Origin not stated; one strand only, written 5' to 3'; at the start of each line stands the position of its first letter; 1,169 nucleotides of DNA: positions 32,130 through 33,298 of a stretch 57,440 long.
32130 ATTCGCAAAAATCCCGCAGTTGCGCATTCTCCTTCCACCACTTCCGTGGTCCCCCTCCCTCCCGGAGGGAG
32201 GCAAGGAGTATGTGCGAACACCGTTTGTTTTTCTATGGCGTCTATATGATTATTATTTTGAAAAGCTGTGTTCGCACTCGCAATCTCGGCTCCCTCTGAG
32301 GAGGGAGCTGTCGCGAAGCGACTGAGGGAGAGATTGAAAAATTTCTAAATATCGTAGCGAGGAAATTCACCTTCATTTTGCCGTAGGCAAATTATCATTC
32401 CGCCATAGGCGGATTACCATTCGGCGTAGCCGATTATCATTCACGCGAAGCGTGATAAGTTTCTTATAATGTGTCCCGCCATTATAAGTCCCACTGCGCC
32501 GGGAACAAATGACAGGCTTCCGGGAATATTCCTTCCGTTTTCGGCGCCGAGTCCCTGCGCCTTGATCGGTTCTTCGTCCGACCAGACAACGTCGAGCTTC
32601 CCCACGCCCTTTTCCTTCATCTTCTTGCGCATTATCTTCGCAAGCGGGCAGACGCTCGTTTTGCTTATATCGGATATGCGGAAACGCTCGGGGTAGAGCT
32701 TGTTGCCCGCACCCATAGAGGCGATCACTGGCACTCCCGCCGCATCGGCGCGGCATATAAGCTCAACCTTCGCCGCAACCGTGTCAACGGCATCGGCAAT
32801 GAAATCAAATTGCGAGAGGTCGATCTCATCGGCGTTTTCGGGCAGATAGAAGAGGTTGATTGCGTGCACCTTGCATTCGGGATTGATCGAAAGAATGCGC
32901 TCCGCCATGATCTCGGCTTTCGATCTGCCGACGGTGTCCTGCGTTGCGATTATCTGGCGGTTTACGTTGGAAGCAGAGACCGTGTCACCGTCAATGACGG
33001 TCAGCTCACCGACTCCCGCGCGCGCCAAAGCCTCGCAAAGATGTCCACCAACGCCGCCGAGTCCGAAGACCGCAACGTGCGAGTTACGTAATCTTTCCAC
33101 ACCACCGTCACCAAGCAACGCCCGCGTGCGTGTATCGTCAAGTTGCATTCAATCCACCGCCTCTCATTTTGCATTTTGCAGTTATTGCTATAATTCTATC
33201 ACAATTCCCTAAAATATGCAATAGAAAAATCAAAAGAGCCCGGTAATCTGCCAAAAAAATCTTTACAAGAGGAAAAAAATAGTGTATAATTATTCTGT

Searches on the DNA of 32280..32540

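Call 13: search_rna_families(source=window, start=32280, end=32540, threshold=evalue, max_evalue=1, show_alignments=2)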
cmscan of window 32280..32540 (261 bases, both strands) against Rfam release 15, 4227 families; matches with E-value up to 1: 2.
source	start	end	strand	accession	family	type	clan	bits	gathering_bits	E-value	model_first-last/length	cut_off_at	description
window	32387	32462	-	RF01706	Gut-1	Gene; sRNA;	-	25.2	50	0.0054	1-77/77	no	Gut-1 RNA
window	32292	32327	+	RF01135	sR24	Gene; snRNA; snoRNA; CD-box;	-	15.2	36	0.51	1-55/55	no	Small nucleolar RNA sR24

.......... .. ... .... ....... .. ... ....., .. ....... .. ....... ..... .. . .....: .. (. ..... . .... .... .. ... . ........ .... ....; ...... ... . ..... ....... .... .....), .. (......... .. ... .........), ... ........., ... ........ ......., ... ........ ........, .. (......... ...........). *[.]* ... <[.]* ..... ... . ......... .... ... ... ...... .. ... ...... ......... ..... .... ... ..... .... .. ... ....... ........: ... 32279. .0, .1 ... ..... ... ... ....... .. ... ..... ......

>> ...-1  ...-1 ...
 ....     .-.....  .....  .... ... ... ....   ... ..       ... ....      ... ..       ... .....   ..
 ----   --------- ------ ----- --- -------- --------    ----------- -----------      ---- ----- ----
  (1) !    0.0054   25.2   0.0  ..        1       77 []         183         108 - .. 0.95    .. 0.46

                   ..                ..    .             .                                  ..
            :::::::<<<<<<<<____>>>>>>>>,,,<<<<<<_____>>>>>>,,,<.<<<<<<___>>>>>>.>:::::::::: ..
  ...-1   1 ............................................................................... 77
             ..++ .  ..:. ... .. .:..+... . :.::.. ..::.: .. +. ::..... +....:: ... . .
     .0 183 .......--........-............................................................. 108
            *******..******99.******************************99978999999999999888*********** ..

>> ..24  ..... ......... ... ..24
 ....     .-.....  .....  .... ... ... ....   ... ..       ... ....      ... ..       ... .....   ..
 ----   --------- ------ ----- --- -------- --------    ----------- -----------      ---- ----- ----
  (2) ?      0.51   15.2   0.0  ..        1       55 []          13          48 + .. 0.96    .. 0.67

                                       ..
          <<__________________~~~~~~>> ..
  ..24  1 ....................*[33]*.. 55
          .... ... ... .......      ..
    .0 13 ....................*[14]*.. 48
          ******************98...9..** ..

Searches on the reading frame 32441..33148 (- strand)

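Call 29: search_protein_families(library=pfam, proteins=[window:32441-33148:-])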
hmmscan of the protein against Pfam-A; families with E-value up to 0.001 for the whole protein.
window:32441-33148:- (235 aa): 1 family
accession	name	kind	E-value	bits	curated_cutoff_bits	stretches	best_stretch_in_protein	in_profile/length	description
PF00899.27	ThiF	-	2.5e-42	145.1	28.1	1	10-233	6-204/238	ThiF family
